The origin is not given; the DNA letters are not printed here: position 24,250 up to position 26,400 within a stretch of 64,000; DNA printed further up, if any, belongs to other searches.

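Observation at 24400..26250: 616-aa protein with no recognisable GT fold, a candidate NulO/Kdo transferase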

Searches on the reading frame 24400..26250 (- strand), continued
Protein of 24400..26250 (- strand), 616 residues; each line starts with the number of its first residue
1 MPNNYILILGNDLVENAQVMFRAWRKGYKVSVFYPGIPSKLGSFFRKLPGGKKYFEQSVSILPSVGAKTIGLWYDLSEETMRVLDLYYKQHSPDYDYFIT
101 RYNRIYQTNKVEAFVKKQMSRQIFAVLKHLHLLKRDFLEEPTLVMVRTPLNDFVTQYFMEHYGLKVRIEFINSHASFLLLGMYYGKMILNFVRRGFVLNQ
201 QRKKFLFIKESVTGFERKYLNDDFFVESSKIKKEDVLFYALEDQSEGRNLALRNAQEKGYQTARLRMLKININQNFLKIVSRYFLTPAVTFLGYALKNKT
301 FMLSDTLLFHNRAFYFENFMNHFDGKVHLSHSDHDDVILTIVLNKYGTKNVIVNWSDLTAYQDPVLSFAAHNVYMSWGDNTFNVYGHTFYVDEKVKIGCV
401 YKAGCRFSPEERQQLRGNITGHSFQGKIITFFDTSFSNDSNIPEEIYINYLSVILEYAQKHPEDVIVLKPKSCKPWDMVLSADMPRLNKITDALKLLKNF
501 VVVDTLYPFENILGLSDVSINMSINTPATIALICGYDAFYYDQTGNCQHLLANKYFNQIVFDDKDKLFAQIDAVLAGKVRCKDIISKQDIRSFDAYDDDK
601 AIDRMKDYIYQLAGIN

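Call 60: search_protein_families(library=ncbifam, proteins=[P0087, P0066, P0075, P0104, P0083, P0061, P0036, P0004, P0021, P0081], max_evalue=0.1)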
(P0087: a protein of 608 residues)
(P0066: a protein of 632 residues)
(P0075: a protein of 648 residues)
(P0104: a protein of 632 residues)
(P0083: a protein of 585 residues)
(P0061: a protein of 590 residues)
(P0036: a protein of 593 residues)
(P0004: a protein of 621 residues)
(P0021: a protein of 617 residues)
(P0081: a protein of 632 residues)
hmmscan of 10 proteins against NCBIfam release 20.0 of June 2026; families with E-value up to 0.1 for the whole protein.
P0087 (608 aa): 0 families

P0066 (632 aa): 2 families
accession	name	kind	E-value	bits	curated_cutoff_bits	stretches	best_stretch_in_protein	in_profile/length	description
TIGR04093.1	cas1_CYANO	exception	0.02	13.9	385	1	104-214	91-189/334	type I-D CRISPR-associated endonuclease Cas1d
TIGR03221.1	muco_delta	equivalog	0.068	13.3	130.6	0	503-530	39-66/90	muconolactone Delta-isomerase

P0075 (648 aa): 1 family
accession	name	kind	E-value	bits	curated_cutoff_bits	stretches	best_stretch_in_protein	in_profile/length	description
TIGR04417.1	PFTS_polysacc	subfamily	1.9e-05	23.8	100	1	440-587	361-520/522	polysaccharide biosynthesis PFTS motif protein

P0104 (632 aa): 3 families
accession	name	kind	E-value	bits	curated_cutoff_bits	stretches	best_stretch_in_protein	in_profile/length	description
TIGR04396.2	surf_polysacc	subfamily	4.2e-06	26.2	125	1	502-618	256-374/427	surface carbohydrate biosynthesis protein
NF046086.1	BFO_1060_trans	domain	1.3e-05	24.5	200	1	500-606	255-363/365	BFO_1060 family glycosyltransferase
TIGR04417.1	PFTS_polysacc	subfamily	0.0039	16.1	100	1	489-562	446-519/522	polysaccharide biosynthesis PFTS motif protein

P0083 (585 aa): 0 families

P0061 (590 aa): 0 families

P0036 (593 aa): 1 family
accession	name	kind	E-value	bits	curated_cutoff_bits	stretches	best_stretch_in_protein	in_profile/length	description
TIGR04417.1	PFTS_polysacc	subfamily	0.029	13.3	100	1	343-510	316-493/522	polysaccharide biosynthesis PFTS motif protein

P0004 (621 aa): 0 families

P0021 (617 aa): 0 families

P0081 (632 aa): 1 family
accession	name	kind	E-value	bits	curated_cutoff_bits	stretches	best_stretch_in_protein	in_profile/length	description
TIGR02441.1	fa_ox_alpha_mit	equivalog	0.018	13.1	964.65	1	459-551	16-107/737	fatty acid oxidation complex subunit alpha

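Call 69: find_encoding_contigs(protein=P0104, flank=8000, max_places=1)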
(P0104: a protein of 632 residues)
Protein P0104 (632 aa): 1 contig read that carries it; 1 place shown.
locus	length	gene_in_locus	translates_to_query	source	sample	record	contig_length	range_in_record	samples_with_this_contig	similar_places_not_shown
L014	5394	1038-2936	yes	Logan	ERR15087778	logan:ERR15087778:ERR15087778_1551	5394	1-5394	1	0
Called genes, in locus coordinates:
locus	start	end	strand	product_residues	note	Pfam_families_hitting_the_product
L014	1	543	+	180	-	?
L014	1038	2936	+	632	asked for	-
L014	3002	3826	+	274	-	PF05050:Methyltransf_21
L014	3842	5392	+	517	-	?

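Call 70: find_encoding_contigs(protein=P0066, flank=8000, max_places=1)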
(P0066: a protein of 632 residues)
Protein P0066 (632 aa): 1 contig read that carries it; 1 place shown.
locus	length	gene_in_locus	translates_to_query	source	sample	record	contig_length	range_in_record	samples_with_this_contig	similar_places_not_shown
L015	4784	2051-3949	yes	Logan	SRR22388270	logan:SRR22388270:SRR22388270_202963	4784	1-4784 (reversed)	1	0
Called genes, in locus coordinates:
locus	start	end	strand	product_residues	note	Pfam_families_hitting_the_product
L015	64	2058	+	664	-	PF27878:PFTS_polysacc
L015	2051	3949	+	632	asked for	-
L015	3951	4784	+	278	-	?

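Call 71: find_encoding_contigs(protein=P0087, flank=8000, max_places=1)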
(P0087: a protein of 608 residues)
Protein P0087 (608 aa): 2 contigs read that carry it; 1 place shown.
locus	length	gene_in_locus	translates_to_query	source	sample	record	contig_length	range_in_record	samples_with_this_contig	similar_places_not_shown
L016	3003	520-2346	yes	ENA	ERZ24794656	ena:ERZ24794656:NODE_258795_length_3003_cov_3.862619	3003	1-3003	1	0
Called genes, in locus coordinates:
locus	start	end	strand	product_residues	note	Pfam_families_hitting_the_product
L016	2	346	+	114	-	?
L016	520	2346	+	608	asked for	PF27878:PFTS_polysacc (weak)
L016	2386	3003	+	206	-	?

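Call 72: find_encoding_contigs(protein=P0075, flank=8000, max_places=1)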
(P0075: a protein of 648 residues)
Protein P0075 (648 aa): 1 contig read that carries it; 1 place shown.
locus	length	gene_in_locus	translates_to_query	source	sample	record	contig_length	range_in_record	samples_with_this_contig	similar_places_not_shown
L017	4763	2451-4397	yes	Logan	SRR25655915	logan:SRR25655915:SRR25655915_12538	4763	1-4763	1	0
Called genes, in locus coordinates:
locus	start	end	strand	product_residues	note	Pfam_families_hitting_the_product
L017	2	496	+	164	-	?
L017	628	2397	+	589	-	PF00664:ABC_membrane, PF00005:ABC_tran, PF13555:AAA_29 (faint), PF02463:SMC_N (weak)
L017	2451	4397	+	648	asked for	-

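Call 79: search_dna_similar(query=window:24400-26250:-, collection=plasmids, mode=protein, max_evalue=0.001, max_rows=10)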
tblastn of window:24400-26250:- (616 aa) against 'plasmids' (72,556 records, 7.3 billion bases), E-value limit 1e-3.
No match.

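Call 80: find_encoding_contigs(protein=P0035, flank=8000, max_places=1)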
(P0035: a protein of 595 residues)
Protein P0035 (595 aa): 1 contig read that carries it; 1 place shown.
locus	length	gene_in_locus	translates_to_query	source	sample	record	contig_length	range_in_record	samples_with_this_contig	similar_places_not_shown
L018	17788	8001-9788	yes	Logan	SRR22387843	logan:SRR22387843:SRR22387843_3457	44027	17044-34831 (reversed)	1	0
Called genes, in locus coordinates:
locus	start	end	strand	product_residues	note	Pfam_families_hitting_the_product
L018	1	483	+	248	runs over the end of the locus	PF00106:adh_short, PF08659:KR, PF23441:SDR (weak), PF13561:adh_short_C2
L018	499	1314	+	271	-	PF00456:Transketolase_N, PF13292:DXP_synthase_N, PF02775:TPP_enzyme_C (faint), PF00676:E1_dh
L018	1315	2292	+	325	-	PF02779:Transket_pyr, PF02780:Transketolase_C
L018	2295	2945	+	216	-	PF17836:PglD_N (weak), PF22674:C2185-like_N (weak), PF00132:Hexapep (weak), PF14602:Hexapep_2 (weak)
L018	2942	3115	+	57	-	-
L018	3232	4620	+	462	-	PF02310:B12-binding, PF04055:Radical_SAM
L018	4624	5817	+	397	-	-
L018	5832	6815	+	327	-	PF00106:adh_short, PF01073:3Beta_HSD, PF01370:Epimerase, PF02719:Polysacc_synt_2, PF04321:RmlD_sub_bind, PF05368:NmrA (weak), PF16363:GDP_Man_Dehyd, PF13460:NAD_binding_10, +2 more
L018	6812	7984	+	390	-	PF01041:DegT_DnrJ_EryC1, PF01053:Cys_Met_Meta_PP (weak), PF01212:Beta_elim_lyase (weak)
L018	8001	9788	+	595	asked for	PF27878:PFTS_polysacc (weak)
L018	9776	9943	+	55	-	-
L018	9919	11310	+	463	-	PF02310:B12-binding, PF04055:Radical_SAM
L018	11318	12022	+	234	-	PF02348:CTP_transf_3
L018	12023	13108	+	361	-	PF04101:Glyco_tran_28_C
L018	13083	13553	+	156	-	PF13302:Acetyltransf_3, PF13420:Acetyltransf_4, PF00583:Acetyltransf_1, PF13508:Acetyltransf_7 (weak), PF08445:FR47 (weak)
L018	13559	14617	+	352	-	PF03102:NeuB, PF08666:SAF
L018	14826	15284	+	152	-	PF13489:Methyltransf_23, PF13847:Methyltransf_31 (weak)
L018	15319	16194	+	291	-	PF13489:Methyltransf_23, PF08241:Methyltransf_11, PF08242:Methyltransf_12, PF13649:Methyltransf_25, PF13847:Methyltransf_31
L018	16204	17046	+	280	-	PF04794:YdjC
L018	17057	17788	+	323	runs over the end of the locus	PF00535:Glycos_transf_2, PF13641:Glyco_tranf_2_3 (weak)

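Call 81: find_encoding_contigs(protein=P0051, flank=8000, max_places=1)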
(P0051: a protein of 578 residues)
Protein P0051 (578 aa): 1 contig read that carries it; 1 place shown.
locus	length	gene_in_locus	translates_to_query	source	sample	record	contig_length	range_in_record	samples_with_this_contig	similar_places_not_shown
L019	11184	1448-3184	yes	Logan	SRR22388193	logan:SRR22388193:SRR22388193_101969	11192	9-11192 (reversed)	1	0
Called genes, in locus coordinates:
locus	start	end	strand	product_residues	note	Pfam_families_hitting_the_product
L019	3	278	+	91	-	?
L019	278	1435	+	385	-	PF01041:DegT_DnrJ_EryC1, PF01212:Beta_elim_lyase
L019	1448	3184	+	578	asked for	-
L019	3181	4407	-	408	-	-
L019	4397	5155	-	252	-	PF00977:His_biosynth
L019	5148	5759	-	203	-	PF00117:GATase, PF01174:SNO (faint), PF07685:GATase_3, PF07722:Peptidase_C26 (faint)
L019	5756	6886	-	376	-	-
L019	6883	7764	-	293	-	-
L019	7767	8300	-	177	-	PF13302:Acetyltransf_3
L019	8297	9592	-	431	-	PF01041:DegT_DnrJ_EryC1, PF01212:Beta_elim_lyase (weak), PF01053:Cys_Met_Meta_PP (weak)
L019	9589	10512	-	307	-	PF01408:GFO_IDH_MocA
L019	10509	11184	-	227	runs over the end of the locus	?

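Call 82: find_encoding_contigs(protein=P0004, flank=10000, max_places=1)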
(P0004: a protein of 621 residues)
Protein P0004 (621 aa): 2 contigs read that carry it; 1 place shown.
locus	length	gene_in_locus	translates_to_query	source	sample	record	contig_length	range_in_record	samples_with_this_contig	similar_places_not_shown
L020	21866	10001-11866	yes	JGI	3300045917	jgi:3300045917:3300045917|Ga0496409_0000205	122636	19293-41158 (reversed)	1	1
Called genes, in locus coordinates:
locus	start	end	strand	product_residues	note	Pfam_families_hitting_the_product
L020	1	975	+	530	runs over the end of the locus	PF02310:B12-binding, PF04055:Radical_SAM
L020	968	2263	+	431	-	PF16254:DUF4910, PF09940:DUF2172, PF16221:HTH_47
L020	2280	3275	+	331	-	PF13480:Acetyltransf_6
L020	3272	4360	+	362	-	PF04055:Radical_SAM, PF13186:SPASM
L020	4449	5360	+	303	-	PF13489:Methyltransf_23 (weak), PF13847:Methyltransf_31 (faint), PF08242:Methyltransf_12 (faint), PF08241:Methyltransf_11, PF13649:Methyltransf_25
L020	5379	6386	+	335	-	PF04055:Radical_SAM, PF13186:SPASM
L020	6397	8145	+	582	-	PF27859:LIC12162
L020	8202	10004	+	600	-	PF00664:ABC_membrane, PF00005:ABC_tran, PF02463:SMC_N (faint), PF13555:AAA_29 (faint)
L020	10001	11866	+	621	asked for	-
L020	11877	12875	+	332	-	PF01073:3Beta_HSD, PF01370:Epimerase, PF02719:Polysacc_synt_2, PF04321:RmlD_sub_bind, PF05368:NmrA, PF07993:NAD_binding_4, PF16363:GDP_Man_Dehyd, PF13460:NAD_binding_10, +1 more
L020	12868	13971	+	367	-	PF00155:Aminotran_1_2 (weak), PF01041:DegT_DnrJ_EryC1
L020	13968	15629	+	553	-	PF17836:PglD_N, PF25087:GMPPB_C (faint), PF25084:LbH_EIF2B (faint), PF00132:Hexapep (weak), PF03102:NeuB, PF08666:SAF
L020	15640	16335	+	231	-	PF13489:Methyltransf_23, PF13847:Methyltransf_31, PF08241:Methyltransf_11, PF08242:Methyltransf_12 (weak), PF13649:Methyltransf_25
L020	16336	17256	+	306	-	PF01073:3Beta_HSD, PF01370:Epimerase, PF02719:Polysacc_synt_2, PF04321:RmlD_sub_bind, PF13460:NAD_binding_10 (weak), PF16363:GDP_Man_Dehyd, PF07993:NAD_binding_4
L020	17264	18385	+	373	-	PF00155:Aminotran_1_2, PF01041:DegT_DnrJ_EryC1, PF01212:Beta_elim_lyase (faint), PF00266:Aminotran_5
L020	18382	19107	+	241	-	PF08889:WbqC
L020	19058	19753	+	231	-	PF00117:GATase, PF01174:SNO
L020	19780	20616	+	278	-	PF00977:His_biosynth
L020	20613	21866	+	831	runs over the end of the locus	-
